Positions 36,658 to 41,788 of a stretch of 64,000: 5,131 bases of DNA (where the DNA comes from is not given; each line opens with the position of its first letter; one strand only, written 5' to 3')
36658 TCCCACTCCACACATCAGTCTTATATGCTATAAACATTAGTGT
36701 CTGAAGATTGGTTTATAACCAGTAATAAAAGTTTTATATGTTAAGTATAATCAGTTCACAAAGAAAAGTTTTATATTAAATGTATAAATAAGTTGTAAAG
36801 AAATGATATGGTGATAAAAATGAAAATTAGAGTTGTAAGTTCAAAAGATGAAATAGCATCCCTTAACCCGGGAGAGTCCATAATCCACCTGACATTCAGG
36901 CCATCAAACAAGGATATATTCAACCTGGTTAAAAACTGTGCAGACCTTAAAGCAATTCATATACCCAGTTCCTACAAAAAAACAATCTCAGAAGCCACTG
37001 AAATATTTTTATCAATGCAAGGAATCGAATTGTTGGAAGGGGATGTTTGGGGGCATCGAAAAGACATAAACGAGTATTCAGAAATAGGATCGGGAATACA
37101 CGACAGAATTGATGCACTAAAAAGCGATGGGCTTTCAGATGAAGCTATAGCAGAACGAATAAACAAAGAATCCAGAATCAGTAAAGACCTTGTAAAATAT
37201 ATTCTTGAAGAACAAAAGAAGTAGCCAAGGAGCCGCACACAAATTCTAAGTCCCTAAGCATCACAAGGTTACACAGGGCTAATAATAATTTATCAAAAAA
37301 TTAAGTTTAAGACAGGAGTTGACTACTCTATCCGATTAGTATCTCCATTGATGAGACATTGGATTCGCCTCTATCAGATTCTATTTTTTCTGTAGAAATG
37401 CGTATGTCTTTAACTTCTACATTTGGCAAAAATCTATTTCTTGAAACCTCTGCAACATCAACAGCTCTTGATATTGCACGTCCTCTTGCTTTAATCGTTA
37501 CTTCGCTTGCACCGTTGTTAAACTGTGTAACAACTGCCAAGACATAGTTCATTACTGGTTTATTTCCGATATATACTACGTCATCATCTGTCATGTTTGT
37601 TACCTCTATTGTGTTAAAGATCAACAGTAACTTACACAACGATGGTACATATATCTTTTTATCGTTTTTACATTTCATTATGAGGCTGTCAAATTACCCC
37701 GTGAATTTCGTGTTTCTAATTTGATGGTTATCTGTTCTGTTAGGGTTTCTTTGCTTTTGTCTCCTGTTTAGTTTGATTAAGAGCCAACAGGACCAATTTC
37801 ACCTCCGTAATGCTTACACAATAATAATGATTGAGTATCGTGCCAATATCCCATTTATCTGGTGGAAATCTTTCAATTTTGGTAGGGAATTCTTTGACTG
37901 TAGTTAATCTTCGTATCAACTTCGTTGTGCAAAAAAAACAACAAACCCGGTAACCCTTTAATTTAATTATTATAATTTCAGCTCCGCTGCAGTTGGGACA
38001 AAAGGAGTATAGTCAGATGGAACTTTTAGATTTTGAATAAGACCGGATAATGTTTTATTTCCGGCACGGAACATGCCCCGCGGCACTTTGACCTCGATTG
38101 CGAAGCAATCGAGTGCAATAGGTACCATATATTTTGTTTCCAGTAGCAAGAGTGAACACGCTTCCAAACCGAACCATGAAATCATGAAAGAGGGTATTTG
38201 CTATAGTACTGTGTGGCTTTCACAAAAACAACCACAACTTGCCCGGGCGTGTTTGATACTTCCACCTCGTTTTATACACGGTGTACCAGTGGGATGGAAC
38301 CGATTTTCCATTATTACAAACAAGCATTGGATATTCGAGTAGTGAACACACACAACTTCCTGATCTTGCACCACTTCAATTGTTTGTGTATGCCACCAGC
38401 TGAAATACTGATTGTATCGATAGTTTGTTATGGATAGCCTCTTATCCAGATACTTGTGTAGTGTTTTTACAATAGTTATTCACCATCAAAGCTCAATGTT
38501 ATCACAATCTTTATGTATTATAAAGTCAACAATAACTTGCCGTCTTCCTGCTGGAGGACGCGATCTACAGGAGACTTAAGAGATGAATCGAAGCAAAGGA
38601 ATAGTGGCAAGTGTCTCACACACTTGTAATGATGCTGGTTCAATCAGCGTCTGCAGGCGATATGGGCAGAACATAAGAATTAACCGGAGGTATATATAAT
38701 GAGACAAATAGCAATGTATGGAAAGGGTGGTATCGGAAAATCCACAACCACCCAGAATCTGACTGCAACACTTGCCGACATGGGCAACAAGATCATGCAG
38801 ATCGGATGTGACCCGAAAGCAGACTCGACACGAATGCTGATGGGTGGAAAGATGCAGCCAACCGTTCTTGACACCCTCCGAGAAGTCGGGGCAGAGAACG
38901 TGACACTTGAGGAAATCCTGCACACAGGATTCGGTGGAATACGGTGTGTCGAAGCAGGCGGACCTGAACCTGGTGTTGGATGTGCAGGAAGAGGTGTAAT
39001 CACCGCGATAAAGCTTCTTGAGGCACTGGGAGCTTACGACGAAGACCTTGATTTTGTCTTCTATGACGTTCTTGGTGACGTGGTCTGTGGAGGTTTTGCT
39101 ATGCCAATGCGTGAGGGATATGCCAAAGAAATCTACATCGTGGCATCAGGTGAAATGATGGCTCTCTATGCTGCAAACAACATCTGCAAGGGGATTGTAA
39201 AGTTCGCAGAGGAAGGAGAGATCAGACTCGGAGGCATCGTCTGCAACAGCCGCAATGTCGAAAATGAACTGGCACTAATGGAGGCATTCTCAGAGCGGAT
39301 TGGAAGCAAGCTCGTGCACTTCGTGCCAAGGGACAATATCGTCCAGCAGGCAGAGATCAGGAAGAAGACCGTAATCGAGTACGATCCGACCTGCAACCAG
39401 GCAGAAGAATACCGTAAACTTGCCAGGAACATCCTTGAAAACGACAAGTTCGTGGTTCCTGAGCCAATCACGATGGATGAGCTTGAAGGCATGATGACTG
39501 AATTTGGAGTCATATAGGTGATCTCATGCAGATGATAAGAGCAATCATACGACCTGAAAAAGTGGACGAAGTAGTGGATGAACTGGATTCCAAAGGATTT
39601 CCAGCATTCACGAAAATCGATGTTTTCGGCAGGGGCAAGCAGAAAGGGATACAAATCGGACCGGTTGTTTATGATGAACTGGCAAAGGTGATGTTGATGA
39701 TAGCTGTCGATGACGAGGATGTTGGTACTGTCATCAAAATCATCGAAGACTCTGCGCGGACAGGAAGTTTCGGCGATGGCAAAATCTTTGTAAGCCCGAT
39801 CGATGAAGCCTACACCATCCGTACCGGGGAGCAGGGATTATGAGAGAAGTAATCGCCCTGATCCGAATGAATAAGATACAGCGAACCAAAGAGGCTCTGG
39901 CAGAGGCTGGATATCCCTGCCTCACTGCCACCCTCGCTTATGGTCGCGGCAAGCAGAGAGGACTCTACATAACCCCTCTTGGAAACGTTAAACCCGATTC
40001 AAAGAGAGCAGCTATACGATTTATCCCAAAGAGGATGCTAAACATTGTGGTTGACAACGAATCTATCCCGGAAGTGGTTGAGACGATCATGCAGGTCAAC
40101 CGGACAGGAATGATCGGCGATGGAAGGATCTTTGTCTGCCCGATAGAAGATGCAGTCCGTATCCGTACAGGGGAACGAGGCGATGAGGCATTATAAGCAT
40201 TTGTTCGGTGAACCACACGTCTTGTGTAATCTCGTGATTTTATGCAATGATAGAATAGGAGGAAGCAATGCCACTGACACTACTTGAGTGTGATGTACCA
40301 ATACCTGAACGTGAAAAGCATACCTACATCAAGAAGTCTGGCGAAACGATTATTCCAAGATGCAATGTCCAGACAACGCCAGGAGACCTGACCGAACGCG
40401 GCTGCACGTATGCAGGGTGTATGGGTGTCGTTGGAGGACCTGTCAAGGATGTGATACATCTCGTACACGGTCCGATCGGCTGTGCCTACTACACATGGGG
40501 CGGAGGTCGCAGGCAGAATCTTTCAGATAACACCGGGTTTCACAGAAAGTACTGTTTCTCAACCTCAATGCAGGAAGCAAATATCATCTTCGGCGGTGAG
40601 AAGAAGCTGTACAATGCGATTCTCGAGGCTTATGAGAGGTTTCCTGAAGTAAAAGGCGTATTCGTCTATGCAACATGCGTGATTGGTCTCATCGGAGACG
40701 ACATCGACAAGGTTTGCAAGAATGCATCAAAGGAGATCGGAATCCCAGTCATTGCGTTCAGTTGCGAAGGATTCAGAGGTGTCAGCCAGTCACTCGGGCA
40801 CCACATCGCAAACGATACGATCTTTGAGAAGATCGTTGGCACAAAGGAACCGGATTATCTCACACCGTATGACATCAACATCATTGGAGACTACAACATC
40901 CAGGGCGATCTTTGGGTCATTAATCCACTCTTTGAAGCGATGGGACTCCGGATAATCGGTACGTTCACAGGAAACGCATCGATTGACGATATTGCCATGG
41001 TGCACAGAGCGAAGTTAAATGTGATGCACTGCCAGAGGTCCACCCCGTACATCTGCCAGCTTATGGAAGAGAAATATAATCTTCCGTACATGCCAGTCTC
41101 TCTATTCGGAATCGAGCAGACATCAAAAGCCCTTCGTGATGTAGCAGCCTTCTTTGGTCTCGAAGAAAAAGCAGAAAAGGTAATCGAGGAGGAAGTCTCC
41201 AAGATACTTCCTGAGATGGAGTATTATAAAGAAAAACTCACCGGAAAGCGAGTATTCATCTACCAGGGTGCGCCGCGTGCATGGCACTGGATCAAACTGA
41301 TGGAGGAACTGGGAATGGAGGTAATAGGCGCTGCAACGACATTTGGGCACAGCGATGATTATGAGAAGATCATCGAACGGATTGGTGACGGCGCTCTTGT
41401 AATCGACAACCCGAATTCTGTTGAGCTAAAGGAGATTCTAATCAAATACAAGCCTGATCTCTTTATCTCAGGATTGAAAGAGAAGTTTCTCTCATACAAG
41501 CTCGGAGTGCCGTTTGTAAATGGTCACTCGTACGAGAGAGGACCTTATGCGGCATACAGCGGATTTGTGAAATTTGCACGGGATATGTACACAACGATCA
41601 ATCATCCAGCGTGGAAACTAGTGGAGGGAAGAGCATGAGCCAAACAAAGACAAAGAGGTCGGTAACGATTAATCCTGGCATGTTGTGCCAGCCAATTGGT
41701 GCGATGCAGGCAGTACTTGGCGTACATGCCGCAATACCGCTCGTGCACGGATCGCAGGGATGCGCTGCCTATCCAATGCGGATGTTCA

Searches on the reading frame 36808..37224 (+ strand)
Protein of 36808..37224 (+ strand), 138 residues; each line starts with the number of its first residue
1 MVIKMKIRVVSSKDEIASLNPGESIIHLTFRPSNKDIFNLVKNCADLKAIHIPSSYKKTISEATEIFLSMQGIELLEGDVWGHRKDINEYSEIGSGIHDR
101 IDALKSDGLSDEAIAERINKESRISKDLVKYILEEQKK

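Call 83: search_protein_families(library=pfam, proteins=[window:36808-37224:+], max_evalue=0.01)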
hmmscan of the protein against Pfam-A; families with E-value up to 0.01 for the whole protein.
window:36808-37224:+ (138 aa): 1 family
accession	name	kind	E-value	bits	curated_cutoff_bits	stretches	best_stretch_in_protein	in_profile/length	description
PF08004.16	DUF1699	-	2.4e-58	195.9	33.4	1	5-134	1-130/130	Protein of unknown function (DUF1699)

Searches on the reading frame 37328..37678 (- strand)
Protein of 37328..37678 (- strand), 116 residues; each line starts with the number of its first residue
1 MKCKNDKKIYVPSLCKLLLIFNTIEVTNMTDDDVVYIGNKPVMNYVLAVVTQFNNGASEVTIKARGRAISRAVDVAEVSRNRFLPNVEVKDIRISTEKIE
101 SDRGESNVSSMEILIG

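Call 83: search_protein_families(library=pfam, proteins=[window:37328-37678:-], max_evalue=0.01)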
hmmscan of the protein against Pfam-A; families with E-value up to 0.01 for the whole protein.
window:37328-37678:- (116 aa): 2 families
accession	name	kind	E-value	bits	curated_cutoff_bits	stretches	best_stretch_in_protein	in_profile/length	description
PF01918.27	Alba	-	1.7e-23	82.6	25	1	34-96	2-66/66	Alba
PF12328.13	Rpp20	-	0.005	17.2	24.6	1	53-82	42-71/118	Rpp20 subunit of nuclear RNase MRP and P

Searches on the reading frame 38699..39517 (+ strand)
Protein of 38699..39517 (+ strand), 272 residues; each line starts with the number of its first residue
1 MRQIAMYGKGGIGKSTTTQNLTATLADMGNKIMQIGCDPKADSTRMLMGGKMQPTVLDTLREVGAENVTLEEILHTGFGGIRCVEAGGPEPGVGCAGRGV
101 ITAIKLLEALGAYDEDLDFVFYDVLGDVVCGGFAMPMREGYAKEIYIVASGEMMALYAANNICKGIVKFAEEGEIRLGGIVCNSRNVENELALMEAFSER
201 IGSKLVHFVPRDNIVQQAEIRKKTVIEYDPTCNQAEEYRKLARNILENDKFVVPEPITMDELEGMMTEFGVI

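Call 10: search_protein_families(library=ncbifam, proteins=[window:38699-39517:+], max_evalue=0.00001)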
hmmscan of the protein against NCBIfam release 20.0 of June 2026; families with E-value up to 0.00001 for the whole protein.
window:38699-39517:+ (272 aa): 9 families
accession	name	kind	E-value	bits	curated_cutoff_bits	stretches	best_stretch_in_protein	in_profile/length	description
TIGR01287.1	nifH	equivalog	3.5e-139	462.8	394.35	1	2-271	1-270/275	nitrogenase iron protein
NF033200.1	F430_CfbC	exception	2.4e-122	407.3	402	1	2-266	1-259/260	Ni-sirohydrochlorin a,c-diamide reductive cyclase ATP-dependent reductase subunit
NF009702.0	PRK13231.1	equivalog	3.3e-105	351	427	1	1-269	2-262/264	nitrogenase reductase-like protein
NF009701.0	PRK13230.1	subfamily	6.3e-105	350.4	350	1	1-264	1-276/291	nitrogenase reductase-like protein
TIGR01281.1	DPOR_bchL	equivalog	2.9e-72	243.3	345.15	1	3-266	2-264/268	ferredoxin:protochlorophyllide reductase (ATP-dependent) iron-sulfur ATP-binding protein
TIGR02016.1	BchX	equivalog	7.3e-60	202.7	331.2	1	2-260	1-262/296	chlorophyllide a reductase iron protein subunit X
TIGR01969.1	minD_arch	subfamily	1.8e-18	66.6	201.75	1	7-248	7-233/251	cell division ATPase MinD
TIGR01968.1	minD_bact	equivalog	1e-09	38.1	212.9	1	7-250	8-241/261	septum site-determining protein MinD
TIGR03371.1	cellulose_yhjQ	equivalog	7.8e-07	28.8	157.85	0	199-243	194-239/246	cellulose biosynthesis protein BcsQ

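Call 12: find_encoding_contigs(protein=window:38699-39517:+, flank=10000, max_places=10)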
Protein window:38699-39517:+ (272 aa): no gene with exactly this product is on record in the collection.

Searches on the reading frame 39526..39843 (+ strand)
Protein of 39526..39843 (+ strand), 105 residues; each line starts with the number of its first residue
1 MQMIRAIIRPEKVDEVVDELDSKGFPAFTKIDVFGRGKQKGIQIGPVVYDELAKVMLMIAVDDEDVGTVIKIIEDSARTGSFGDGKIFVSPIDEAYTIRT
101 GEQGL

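Call 10: search_protein_families(library=ncbifam, proteins=[window:39526-39843:+], max_evalue=0.00001)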
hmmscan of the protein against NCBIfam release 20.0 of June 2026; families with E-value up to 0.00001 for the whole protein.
window:39526-39843:+ (105 aa): 2 families
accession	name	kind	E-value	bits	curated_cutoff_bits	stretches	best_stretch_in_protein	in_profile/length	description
NF007946.0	PRK10665.1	equivalog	1.6e-16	61.1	181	1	1-103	1-107/112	P-II family nitrogen regulator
NF008111.0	PRK10858.1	equivalog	7.7e-15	55.3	202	1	1-103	1-107/112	nitrogen regulatory protein P-II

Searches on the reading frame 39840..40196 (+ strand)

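Call 10: search_protein_families(library=ncbifam, proteins=[window:39840-40196:+], max_evalue=0.00001)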
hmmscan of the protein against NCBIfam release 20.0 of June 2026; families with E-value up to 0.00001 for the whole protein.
window:39840-40196:+ (118 aa): 2 families
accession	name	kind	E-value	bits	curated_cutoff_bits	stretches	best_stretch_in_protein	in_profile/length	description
NF008111.0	PRK10858.1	equivalog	1.7e-19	70.3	202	1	1-117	1-111/112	nitrogen regulatory protein P-II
NF007946.0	PRK10665.1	equivalog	8e-17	62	181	1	1-118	1-112/112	P-II family nitrogen regulator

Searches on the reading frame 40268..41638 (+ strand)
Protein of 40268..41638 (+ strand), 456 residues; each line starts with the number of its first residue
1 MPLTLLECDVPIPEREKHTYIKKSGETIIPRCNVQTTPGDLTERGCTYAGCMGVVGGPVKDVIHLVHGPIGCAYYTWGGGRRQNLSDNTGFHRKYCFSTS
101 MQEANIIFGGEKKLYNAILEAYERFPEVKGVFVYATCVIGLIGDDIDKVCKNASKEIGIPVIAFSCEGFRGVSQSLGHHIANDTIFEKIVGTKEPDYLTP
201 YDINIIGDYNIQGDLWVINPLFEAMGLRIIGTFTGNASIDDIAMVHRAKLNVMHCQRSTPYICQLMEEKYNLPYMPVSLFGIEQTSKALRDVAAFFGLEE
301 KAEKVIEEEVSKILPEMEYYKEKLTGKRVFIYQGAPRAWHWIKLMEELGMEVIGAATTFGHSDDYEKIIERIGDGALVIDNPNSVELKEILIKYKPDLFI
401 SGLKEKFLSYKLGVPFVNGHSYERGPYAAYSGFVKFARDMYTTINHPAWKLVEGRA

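Call 7: search_protein_families(library=pfam, proteins=[window:40268-41638:+], max_evalue=0.01)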
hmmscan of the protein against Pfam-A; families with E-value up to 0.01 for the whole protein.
window:40268-41638:+ (456 aa): 1 family
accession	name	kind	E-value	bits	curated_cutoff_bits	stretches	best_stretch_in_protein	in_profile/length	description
PF00148.24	Oxidored_nitro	-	6.2e-113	378.1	28.6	1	46-444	1-398/399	Nitrogenase component 1 type Oxidoreductase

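Call 10: search_protein_families(library=ncbifam, proteins=[window:40268-41638:+], max_evalue=0.00001)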
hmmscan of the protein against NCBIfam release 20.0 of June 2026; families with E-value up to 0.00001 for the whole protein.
window:40268-41638:+ (456 aa): 18 families
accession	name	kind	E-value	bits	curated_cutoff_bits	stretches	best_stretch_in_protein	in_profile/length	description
TIGR01862.1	N2-ase-Ialpha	subfamily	5e-185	615.3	486.05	1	14-451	1-444/444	nitrogenase component I subunit alpha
TIGR01284.1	alt_nitrog_alph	subfamily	3.2e-174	579.7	512.8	1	5-453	2-453/457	nitrogenase subunit alpha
TIGR01282.1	nifD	equivalog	1.1e-157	525.6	653.55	1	14-453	16-463/466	nitrogenase molybdenum-iron protein alpha chain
TIGR01860.1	VNFD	equivalog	7e-148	493.1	823.1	1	2-452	1-454/461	nitrogenase vanadium-iron protein, alpha chain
TIGR01283.1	nifE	equivalog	3.4e-139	464.4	505.1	1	24-453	23-454/459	nitrogenase iron-molybdenum cofactor biosynthesis protein NifE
TIGR01861.1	ANFD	equivalog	3e-136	454.9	873.8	1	1-451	1-454/513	nitrogenase iron-iron protein, alpha chain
NF011047.0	PRK14477.1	equivalog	1.4e-122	410.3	1229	1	32-454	22-448/917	bifunctional nitrogenase iron-molybdenum cofactor biosynthesis protein NifEN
TIGR01278.1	DPOR_BchB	equivalog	1.4e-23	83.5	490.35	1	45-416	10-381/512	ferredoxin:protochlorophyllide reductase (ATP-dependent) subunit B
NF002789.0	PRK02910.1-3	equivalog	3.1e-15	56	509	1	107-417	65-390/535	ferredoxin:protochlorophyllide reductase (ATP-dependent) subunit B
TIGR02932.1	vnfK_nitrog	equivalog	4.8e-14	52.1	873.95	1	55-302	24-286/457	V-containing nitrogenase subunit beta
NF002790.0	PRK02910.1-4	equivalog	4e-13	48.9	912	1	209-415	179-385/530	ferredoxin:protochlorophyllide reductase (ATP-dependent) subunit B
TIGR01286.1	nifK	equivalog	1.1e-12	47.2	427.3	1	61-417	83-460/516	nitrogenase molybdenum-iron protein subunit beta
NF002768.0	PRK02842.1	equivalog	5.9e-12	45.2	324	1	111-404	81-365/423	ferredoxin:protochlorophyllide reductase (ATP-dependent) subunit N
TIGR03282.1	methan_mark_13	equivalog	6.7e-12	45.1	268.4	1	61-159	20-107/352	Ni-sirohydrochlorin a,c-diamide reductive cyclase catalytic subunit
TIGR01279.1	DPOR_bchN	equivalog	3.9e-11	42.5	419.95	1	59-404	22-352/407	ferredoxin:protochlorophyllide reductase (ATP-dependent) subunit N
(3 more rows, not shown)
